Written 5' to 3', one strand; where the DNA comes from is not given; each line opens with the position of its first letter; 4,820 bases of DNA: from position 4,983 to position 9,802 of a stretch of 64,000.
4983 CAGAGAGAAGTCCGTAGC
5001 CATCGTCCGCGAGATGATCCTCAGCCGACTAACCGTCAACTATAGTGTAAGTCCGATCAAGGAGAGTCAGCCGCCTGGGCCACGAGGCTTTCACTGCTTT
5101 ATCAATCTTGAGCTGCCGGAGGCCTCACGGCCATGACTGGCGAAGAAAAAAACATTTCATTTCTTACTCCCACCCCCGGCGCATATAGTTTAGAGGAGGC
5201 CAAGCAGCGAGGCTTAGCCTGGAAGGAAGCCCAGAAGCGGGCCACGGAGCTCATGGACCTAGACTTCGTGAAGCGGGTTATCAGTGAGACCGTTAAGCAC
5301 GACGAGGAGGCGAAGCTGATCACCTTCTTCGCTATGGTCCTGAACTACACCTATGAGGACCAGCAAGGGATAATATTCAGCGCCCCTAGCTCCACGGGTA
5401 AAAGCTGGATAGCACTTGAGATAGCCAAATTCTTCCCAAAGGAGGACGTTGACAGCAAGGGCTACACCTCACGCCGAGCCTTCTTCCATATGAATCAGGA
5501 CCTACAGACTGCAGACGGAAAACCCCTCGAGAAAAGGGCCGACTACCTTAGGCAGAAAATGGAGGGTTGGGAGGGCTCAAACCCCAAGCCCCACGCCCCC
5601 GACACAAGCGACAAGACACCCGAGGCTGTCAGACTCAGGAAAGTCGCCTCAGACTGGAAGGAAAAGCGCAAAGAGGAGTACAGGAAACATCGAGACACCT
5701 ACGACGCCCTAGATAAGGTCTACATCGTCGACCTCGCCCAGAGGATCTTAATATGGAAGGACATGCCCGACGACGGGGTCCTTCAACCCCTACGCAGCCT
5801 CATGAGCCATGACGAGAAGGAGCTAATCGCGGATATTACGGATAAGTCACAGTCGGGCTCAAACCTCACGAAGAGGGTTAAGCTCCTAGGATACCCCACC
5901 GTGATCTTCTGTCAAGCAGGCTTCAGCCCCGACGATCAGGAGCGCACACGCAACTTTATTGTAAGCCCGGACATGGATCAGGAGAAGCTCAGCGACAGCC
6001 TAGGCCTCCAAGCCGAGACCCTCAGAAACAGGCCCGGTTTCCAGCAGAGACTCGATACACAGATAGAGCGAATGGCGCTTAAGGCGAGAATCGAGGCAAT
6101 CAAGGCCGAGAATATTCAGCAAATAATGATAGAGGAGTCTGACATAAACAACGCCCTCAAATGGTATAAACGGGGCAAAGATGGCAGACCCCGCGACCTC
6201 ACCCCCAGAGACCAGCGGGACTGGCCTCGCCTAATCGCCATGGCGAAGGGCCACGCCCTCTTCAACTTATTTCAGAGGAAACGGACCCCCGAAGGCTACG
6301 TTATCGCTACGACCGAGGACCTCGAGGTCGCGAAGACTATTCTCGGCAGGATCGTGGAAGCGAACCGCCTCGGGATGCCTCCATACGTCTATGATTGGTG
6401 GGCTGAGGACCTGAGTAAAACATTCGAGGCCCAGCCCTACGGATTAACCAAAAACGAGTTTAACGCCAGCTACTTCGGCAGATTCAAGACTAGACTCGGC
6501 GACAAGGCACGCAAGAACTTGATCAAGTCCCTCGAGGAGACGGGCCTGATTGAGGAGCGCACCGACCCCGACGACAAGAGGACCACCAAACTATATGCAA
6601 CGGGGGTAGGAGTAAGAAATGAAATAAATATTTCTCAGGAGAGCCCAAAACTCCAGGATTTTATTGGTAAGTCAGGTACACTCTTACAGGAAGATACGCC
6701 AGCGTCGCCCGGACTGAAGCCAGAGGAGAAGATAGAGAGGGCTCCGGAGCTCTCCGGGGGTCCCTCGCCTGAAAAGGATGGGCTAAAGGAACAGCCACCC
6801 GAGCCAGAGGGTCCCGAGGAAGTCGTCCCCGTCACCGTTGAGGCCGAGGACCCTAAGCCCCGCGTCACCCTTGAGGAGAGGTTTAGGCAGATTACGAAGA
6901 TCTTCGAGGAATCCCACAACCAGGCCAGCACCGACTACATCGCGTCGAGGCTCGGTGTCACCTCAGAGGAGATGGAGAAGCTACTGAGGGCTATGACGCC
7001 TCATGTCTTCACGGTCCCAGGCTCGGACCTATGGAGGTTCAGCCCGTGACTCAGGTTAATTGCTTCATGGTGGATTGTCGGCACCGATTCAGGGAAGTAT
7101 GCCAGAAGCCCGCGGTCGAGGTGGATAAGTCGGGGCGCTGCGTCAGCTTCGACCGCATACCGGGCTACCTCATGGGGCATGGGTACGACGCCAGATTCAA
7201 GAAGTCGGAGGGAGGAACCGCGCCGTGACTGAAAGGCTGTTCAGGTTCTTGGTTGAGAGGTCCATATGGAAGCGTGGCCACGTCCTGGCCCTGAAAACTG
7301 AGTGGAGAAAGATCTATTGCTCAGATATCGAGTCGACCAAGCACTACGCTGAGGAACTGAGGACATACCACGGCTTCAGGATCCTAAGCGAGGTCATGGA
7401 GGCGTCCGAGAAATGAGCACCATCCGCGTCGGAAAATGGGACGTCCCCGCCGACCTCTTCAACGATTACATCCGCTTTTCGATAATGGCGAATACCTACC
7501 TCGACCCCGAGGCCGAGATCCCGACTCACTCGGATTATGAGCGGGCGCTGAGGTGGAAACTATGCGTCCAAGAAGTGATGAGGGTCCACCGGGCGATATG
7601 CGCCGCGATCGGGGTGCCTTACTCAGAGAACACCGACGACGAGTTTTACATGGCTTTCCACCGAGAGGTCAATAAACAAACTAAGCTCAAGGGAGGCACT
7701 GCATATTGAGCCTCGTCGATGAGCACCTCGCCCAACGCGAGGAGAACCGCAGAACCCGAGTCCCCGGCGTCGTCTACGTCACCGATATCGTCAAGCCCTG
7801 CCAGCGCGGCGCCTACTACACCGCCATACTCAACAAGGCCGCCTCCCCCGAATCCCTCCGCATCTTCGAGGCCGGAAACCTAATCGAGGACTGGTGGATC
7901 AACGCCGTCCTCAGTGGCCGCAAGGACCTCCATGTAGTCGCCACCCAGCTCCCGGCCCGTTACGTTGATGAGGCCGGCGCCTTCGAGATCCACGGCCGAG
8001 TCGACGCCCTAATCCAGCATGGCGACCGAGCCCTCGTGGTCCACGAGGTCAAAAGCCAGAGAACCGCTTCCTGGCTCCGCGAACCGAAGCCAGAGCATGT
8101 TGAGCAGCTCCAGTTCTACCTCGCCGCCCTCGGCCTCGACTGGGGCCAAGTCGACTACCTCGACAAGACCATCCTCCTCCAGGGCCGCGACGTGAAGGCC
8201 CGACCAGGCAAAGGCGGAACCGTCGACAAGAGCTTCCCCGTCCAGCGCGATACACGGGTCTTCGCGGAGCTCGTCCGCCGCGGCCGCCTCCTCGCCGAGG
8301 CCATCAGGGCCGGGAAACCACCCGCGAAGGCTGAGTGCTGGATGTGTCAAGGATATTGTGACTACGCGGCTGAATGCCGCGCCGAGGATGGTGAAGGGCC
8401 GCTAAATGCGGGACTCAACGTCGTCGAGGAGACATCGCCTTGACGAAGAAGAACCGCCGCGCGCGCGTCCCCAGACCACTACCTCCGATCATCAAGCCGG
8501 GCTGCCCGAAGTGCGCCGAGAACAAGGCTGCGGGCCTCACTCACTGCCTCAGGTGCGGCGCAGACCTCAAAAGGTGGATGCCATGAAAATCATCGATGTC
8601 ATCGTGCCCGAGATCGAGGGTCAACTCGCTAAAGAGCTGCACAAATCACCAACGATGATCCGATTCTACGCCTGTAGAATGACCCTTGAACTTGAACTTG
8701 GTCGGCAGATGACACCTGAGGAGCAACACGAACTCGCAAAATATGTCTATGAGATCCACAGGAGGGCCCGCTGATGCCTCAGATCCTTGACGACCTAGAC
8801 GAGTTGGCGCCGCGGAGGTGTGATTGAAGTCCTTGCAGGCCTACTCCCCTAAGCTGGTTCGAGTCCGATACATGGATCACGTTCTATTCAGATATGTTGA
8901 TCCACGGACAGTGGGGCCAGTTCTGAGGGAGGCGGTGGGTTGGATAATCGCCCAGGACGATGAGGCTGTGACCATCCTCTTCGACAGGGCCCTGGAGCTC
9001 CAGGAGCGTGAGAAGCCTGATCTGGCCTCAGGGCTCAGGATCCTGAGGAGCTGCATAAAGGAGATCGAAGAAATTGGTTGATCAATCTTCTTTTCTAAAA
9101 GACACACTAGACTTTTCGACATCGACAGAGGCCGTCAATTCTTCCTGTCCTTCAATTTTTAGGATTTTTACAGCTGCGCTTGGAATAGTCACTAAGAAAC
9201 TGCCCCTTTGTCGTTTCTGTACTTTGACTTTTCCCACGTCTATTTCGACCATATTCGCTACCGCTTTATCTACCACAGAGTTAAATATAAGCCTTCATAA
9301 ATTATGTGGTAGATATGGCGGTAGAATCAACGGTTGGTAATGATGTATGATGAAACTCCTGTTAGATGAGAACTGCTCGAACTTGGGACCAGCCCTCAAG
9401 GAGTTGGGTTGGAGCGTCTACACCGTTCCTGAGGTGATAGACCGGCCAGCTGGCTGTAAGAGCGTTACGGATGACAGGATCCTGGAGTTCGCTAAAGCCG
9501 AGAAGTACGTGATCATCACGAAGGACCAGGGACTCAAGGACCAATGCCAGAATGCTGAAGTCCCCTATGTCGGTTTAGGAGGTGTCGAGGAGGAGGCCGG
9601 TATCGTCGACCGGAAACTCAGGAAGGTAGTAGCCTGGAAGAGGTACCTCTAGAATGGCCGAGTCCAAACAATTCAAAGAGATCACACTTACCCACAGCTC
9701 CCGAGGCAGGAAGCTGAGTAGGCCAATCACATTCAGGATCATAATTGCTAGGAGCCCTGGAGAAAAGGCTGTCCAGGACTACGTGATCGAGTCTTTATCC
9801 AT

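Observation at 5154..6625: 38-bp inverted repeat (35/38) embedded in-frame in the NTPase gene and bracketing its whole ATPase core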

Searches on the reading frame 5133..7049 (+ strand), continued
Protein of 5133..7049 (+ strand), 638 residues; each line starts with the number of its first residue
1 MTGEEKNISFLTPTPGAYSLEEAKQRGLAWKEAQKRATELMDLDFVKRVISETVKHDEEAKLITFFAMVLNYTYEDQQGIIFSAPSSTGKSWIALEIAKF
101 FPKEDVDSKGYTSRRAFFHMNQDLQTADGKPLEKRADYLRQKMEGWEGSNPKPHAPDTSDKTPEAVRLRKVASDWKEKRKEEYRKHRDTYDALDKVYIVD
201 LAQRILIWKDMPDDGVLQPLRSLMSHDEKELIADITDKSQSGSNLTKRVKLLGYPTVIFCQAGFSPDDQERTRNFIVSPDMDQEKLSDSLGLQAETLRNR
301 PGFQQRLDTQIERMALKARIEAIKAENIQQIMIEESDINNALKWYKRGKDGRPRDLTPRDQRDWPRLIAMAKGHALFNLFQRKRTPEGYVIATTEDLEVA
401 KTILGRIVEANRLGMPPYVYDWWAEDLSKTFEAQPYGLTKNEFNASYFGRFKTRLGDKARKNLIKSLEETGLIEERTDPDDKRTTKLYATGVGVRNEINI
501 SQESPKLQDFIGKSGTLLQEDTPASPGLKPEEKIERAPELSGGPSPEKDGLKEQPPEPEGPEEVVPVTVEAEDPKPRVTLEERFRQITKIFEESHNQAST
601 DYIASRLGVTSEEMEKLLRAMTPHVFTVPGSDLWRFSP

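Call 49: fold_search(model_id=the predicted structure, library=pdb)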
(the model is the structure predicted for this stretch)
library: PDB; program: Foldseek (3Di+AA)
matches with E <= 10: 803; with E <= 0.001: 25
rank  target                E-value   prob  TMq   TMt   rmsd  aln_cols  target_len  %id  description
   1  8kg6_4                1.9e-07  1.00  0.34  0.31  11.7       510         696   12  Yeast replisome in state I (released 2023-12-06)
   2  7pfo_4                1.1e-06  1.00  0.31  0.32   9.0       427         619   12  Core human replisome (released 2021-11-10)
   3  8w0f_E                1.9e-06  1.00  0.34  0.31  13.0       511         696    9  Cryo-EM structure of a human MCM2-7 double hexamer on dsDNA (released 2024-10-02)
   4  9lxd_6                4.0e-06  1.00  0.34  0.31  15.0       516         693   10  Structure of DNA-free MCM SH at 3.2 Angstroms resolution (released 2026-02-18)
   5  9bcx_5                6.3e-06  1.00  0.35  0.35  10.0       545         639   12  Cryo-EM structure of the S. cerevisiae ORC-Cdc6-Mcm2-7-DNA complex with a fully closed Mcm2-Mcm5 DNA entry gate (released 2025-01-01)
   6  8kg6_3                8.6e-06  1.00  0.33  0.33   8.1       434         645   12  Yeast replisome in state I (released 2023-12-06)
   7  8w0f_6                9.0e-06  1.00  0.33  0.33  12.2       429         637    9  Cryo-EM structure of a human MCM2-7 double hexamer on dsDNA (released 2024-10-02)
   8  7pfo_2                1.2e-05  1.00  0.31  0.29  11.7       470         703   11  Core human replisome (released 2021-11-10)
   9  7plo_5                1.3e-05  1.00  0.30  0.31  10.3       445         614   11  H. sapiens replisome-CUL2/LRR1 complex (released 2021-11-10)
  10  8q6p_5                1.6e-05  1.00  0.33  0.59   8.5       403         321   10  X. laevis CMG dimer bound to dimeric DONSON - MCM ATPase (released 2023-10-18)
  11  9e2w_2                1.7e-05  1.00  0.32  0.30  12.7       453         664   10  Cryo-EM structure of yeast CMG helicase stalled at G4-containing DNA template, state 1 (released 2025-03-26)
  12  6xtx_6                1.9e-05  1.00  0.34  0.32  13.1       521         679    9  CryoEM structure of human CMG bound to ATPgammaS and DNA (released 2020-05-27)
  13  8w0e_4                2.1e-05  1.00  0.30  0.31  10.0       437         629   11  Cryo-EM structure of a human MCM2-7 single hexamer on dsDNA (released 2024-10-02)
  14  8w0g_3                2.2e-05  1.00  0.33  0.35  10.0       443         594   11  Cryo-EM structure of a human MCM2-7 dimer (released 2024-10-02)
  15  8xgc_2                2.9e-05  1.00  0.32  0.27   9.7       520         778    9  Structure of yeast replisome associated with FACT and histone hexamer, Composite map (released 2024-02-14)
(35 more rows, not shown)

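Call 66: find_encoding_contigs(protein=P0012, flank=3000, max_places=3)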
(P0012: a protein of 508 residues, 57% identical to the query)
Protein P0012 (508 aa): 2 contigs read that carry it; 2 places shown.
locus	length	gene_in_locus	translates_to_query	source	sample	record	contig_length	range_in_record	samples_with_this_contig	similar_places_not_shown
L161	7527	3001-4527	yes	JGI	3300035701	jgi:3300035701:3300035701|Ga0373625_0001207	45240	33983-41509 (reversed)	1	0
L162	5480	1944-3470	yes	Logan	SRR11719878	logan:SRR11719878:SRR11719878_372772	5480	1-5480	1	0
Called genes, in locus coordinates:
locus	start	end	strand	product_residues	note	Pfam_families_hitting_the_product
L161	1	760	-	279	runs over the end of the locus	PF00551:Formyl_trans_N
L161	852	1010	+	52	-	-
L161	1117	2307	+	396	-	-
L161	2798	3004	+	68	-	-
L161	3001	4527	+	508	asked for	-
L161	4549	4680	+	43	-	-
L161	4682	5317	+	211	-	-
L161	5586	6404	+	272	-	-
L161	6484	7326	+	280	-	PF04951:Peptidase_M55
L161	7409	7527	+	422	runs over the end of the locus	PF02056:Glyco_hydro_4, PF11975:Glyco_hydro_4C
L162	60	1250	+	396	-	-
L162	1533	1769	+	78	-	-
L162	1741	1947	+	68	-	-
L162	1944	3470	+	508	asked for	-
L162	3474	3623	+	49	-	-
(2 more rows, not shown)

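Call 67: find_encoding_contigs(protein=P0009, flank=3000, max_places=3)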
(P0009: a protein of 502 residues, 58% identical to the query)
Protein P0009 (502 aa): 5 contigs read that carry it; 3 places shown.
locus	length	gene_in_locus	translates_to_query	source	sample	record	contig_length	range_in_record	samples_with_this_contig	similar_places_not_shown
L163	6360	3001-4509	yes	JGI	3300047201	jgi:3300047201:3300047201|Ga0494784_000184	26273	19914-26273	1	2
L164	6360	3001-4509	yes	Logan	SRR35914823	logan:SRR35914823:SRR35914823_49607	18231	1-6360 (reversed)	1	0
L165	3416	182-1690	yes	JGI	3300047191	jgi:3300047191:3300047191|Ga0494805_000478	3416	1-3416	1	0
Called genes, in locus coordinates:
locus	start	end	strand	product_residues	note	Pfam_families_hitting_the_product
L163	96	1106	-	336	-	PF28530:DUF8426, PF04471:Mrr_cat, PF22722:NA-iREase1 (weak)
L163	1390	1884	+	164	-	-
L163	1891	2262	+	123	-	-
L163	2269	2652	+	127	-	-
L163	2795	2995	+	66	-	-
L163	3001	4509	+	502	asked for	-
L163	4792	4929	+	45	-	-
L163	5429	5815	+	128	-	-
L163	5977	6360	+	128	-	?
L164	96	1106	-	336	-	PF28530:DUF8426, PF04471:Mrr_cat, PF22722:NA-iREase1 (weak)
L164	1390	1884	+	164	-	-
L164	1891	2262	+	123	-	-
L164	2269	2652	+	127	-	-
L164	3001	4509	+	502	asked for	-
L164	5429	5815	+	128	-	-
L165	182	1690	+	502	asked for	-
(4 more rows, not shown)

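Call 68: find_encoding_contigs(protein=P0019, flank=3000, max_places=3)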
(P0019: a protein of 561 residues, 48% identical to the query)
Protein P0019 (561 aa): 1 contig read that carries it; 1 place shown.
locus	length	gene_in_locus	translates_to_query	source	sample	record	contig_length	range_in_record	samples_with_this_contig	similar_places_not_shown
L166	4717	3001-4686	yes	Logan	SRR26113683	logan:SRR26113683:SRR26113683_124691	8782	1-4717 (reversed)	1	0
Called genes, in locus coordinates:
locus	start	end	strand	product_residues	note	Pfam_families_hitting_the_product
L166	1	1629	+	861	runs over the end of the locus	-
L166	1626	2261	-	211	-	PF01022:HTH_5 (weak)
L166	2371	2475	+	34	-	PF09957:VapB_antitoxin (weak)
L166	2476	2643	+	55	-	-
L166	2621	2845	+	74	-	-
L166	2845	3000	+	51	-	-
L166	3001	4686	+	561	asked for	-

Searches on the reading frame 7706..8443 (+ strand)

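Call 7: search_protein_families(library=pfam, proteins=[window:7706-8443:+], max_evalue=0.01)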
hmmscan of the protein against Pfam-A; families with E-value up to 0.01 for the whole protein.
window:7706-8443:+ (245 aa): 1 family
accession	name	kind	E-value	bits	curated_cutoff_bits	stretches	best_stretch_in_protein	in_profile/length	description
PF12705.13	PDDEXK_1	-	9.4e-10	39.3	22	1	73-225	108-247/247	PD-(D/E)XK nuclease superfamily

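Call 8: search_protein_families(library=phrogs, proteins=[window:7706-8443:+], max_evalue=0.01)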
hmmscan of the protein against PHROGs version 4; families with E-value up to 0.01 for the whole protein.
window:7706-8443:+ (245 aa): 5 families
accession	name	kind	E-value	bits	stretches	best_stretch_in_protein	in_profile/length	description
phrog_1706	-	DNA, RNA and nucleotide metabolism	1.4e-11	45.4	1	32-228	58-246/293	CRISPR/Cas system associated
phrog_1990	-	DNA, RNA and nucleotide metabolism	6e-10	40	1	23-147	38-173/290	Cas4-domain exonuclease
phrog_2506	-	DNA, RNA and nucleotide metabolism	1.1e-09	38.9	1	94-212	191-317/342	exonuclease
phrog_69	-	DNA, RNA and nucleotide metabolism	5.6e-05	23.3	1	91-227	202-326/501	exonuclease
phrog_434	-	DNA, RNA and nucleotide metabolism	7.2e-05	23.1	1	53-207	105-244/372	RecE-like recombination exonuclease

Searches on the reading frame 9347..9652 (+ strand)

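Call 7: search_protein_families(library=pfam, proteins=[window:9347-9652:+], max_evalue=0.01)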
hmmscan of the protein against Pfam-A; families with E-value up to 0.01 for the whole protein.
window:9347-9652:+ (101 aa): 3 families
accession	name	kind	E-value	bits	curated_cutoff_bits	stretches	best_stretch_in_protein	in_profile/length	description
PF18480.7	DUF5615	-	1.7e-09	38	23.8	1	2-62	1-57/110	Domain of unknown function (DUF5615)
PF18478.7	PIN_10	-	1.1e-05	25.9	26.2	1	2-66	1-65/84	PIN like domain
PF01927.22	Mut7-C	-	0.00064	20.3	23.3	1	2-75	1-64/146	Mut7-C RNAse domain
